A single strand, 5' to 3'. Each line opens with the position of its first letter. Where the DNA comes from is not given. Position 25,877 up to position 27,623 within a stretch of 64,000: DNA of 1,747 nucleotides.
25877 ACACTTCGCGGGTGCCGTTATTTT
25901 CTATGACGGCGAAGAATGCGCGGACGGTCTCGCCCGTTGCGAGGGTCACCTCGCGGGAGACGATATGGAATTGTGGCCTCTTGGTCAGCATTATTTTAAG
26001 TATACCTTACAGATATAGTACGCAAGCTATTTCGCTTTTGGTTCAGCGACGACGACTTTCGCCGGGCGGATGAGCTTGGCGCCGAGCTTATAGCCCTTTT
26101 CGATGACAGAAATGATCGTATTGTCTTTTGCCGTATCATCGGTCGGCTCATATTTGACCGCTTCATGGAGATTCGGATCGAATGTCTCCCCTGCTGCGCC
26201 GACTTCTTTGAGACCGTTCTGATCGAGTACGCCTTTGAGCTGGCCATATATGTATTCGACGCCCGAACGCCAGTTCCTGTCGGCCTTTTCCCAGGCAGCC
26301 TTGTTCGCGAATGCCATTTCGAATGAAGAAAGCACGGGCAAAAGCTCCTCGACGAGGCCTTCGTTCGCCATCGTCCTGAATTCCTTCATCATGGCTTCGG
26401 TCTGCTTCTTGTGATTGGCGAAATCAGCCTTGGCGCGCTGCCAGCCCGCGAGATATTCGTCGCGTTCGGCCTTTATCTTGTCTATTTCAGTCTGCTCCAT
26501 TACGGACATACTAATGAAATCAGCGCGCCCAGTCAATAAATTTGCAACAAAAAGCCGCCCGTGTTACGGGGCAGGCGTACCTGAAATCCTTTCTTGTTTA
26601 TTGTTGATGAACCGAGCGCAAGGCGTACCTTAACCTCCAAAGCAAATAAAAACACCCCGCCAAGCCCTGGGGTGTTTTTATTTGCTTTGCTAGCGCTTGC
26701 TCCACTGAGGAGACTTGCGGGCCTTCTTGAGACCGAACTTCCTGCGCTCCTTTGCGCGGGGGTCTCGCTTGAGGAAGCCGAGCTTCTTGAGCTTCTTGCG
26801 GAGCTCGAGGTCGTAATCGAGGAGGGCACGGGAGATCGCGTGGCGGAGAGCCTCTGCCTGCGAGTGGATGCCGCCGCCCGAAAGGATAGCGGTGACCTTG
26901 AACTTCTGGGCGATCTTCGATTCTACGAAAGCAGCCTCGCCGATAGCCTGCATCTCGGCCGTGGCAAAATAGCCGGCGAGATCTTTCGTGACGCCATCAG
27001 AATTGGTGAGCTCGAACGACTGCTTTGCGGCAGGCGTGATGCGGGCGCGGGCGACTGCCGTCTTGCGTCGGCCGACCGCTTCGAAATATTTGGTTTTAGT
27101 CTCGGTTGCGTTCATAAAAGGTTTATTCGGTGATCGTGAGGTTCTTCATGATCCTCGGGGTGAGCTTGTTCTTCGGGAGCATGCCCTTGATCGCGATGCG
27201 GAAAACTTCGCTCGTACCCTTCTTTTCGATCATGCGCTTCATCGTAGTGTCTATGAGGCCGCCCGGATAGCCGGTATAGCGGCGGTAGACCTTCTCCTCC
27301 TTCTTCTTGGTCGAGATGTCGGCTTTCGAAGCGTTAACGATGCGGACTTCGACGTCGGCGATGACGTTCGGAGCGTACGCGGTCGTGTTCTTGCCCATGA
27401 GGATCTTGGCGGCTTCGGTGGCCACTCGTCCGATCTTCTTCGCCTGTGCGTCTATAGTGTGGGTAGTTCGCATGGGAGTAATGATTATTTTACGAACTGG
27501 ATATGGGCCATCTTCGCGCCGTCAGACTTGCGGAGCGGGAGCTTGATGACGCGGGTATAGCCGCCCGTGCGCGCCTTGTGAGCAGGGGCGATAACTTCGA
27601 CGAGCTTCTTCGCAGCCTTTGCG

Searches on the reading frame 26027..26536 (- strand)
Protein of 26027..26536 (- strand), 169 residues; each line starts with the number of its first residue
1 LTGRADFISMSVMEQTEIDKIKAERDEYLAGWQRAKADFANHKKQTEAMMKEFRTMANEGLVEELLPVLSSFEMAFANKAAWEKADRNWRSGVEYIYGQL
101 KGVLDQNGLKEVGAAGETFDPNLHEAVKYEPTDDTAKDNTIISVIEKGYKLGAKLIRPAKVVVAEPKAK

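Call 60: search_protein_families(library=pfam, proteins=[window:26027-26536:-])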
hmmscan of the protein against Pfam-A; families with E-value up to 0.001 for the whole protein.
window:26027-26536:- (169 aa): 1 family
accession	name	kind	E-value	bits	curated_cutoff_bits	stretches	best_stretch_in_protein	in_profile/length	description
PF01025.24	GrpE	-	5.9e-41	140.3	25.8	1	14-165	16-165/165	GrpE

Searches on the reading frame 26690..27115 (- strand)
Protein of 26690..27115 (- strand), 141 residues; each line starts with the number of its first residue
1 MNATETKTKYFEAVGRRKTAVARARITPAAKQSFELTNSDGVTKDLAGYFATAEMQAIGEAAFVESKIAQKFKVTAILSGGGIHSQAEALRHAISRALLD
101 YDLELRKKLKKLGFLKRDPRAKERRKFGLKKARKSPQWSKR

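Call 11: find_encoding_contigs(protein=window:26690-27115:-, flank=3000, max_places=10)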
Protein window:26690-27115:- (141 aa): 1 contig read that carries it; 1 place shown.
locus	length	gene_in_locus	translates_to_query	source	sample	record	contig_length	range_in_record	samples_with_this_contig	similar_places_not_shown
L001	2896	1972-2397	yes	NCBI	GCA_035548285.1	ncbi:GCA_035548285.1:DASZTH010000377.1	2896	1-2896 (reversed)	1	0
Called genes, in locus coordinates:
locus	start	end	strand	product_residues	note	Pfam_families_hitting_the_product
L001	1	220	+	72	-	?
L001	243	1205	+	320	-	PF01193:RNA_pol_L, PF13656:RNA_pol_L_2 (faint), PF01000:RNA_pol_A_bac, PF03118:RNA_pol_A_CTD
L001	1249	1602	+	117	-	PF01196:Ribosomal_L17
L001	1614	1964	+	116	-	PF00572:Ribosomal_L13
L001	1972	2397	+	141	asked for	PF00380:Ribosomal_S9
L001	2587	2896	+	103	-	PF01025:GrpE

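Call 15: find_related_loci(query=window:26690-27115:-, collection=genome_contigs, flank=4000)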
Query window:26690-27115:- (141 aa) in genome_contigs; peptide patterns used: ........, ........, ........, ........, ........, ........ (x = any residue, [..] = any of these).
600 stretches matched a pattern (row limit reached: there are more); 230 encode a relative of the query (tblastn E <= 1e-3); the best 80 are kept; 80 distinct loci.
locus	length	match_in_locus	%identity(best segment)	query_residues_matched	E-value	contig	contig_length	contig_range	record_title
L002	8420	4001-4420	94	1-141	4e-74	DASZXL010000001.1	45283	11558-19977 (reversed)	MAG TPA_asm: Candidatus Paceibacterota bacterium isolate SMAG_U6182 k141_1082776, whole genome shotgun sequence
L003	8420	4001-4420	78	2-141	2e-70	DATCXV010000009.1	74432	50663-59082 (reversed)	MAG TPA_asm: Candidatus Paceibacterota bacterium isolate SMAG_U7448 k141_212972, whole genome shotgun sequence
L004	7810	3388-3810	84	1-141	3e-68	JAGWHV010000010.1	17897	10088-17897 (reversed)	MAG: Patescibacteria group bacterium isolate REEB1 contig-150_3904, whole genome shotgun sequence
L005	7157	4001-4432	84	1-141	4e-68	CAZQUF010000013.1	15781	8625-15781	MAG TPA_asm: uncultured Candidatus Saccharibacteria bacterium isolate binchicken_co50_64 genome assembly, contig: NODE_4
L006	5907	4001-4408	82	1-141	9e-63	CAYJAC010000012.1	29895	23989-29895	MAG TPA_asm: uncultured Candidatus Saccharibacteria bacterium isolate ERP123247_co1_236 genome assembly, contig: NODE_90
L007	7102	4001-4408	72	1-141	5e-63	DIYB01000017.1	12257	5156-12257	MAG TPA_asm: Patescibacteria group bacterium UBA6065 UBA6065_contig_4825, whole genome shotgun sequence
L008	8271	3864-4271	80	1-141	1e-58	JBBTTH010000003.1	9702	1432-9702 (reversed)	MAG: Patescibacteria group bacterium isolate H32-bin108_1 H32_bin108_1_000000000003, whole genome shotgun sequence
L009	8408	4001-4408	79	1-141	6e-58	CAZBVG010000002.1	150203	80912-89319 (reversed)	MAG TPA_asm: uncultured Candidatus Saccharibacteria bacterium isolate SRP133034_co1_261 genome assembly, contig: NODE_30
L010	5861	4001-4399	70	4-141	1e-57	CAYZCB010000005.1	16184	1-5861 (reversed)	MAG TPA_asm: uncultured Candidatus Saccharibacteria bacterium isolate binchicken_co241_367 genome assembly, contig: NODE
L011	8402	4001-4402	68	3-141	4e-57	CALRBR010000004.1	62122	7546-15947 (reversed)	MAG: Candidatus Taylorbacteria bacterium isolate AH-24oct19-230 genome assembly, contig: AH-24oct19-C815, whole genome s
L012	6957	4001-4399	67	4-141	1e-55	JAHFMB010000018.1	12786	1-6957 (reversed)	MAG: Candidatus Taylorbacteria bacterium isolate nzgw447 NODE_7438_length_12787_cov_2.743408, whole genome shotgun seque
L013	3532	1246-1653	66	1-141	2e-55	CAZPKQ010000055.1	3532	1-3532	MAG TPA_asm: uncultured Candidatus Saccharibacteria bacterium isolate SRP135725_co1_495 genome assembly, contig: NODE_46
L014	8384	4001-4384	68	9-141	3e-55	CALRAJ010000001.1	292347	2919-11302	MAG: Candidatus Taylorbacteria bacterium isolate CH-Oct18-75 genome assembly, contig: CH-Oct18-C13, whole genome shotgun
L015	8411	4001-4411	63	1-141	5e-54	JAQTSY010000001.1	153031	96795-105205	MAG: Candidatus Paceibacterota bacterium isolate STB_28 NODE_246_length_153031_cov_7.491537_Sandtown_B, whole genome sho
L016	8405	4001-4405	73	1-140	2e-53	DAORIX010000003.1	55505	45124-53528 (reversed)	MAG TPA_asm: Candidatus Paceibacterota bacterium isolate AMR_MDS_5566 NODE_73_length_55505_cov_6.656159, whole genome sh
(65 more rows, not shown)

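Call 37: list_cluster_members(proteins=[P0001, window:26690-27115:-])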
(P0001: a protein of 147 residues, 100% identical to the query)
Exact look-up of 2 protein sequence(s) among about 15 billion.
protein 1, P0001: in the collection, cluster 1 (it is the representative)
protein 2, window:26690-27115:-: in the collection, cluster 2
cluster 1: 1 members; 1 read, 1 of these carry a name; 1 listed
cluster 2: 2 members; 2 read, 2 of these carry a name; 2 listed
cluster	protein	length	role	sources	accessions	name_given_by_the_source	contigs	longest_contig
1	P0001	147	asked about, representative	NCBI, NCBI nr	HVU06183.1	MAG TPA: 50S ribosomal protein L9 [Candidatus Paceibacterota bacterium] | 50S ribosomal protein L9 [Candidatus Paceibacterota bacterium]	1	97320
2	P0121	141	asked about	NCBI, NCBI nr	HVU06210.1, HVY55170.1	MAG TPA: 30S ribosomal protein S9 [Thermodesulfobacteriota bacterium] | 30S ribosomal protein S9 [Candidatus Paceibacterota bacterium]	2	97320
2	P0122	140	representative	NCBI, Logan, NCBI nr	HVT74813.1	MAG TPA: 30S ribosomal protein S9 [Candidatus Paceibacterota bacterium] | 30S ribosomal protein S9 [Candidatus Paceibacterota bacterium]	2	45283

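Call 60: search_protein_families(library=pfam, proteins=[window:26690-27115:-])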
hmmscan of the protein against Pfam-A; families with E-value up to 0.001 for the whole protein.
window:26690-27115:- (141 aa): 1 family
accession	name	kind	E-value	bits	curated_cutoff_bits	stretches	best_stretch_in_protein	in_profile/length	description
PF00380.25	Ribosomal_S9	-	4.4e-31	108.3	22.5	1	15-141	1-121/121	Ribosomal protein S9/S16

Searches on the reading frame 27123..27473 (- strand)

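Call 60: search_protein_families(library=pfam, proteins=[window:27123-27473:-])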
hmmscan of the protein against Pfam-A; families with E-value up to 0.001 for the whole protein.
window:27123-27473:- (116 aa): 1 family
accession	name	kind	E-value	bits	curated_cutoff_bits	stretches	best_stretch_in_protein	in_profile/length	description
PF00572.24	Ribosomal_L13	-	8.3e-30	103.8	23.8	1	2-114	1-112/119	Ribosomal protein L13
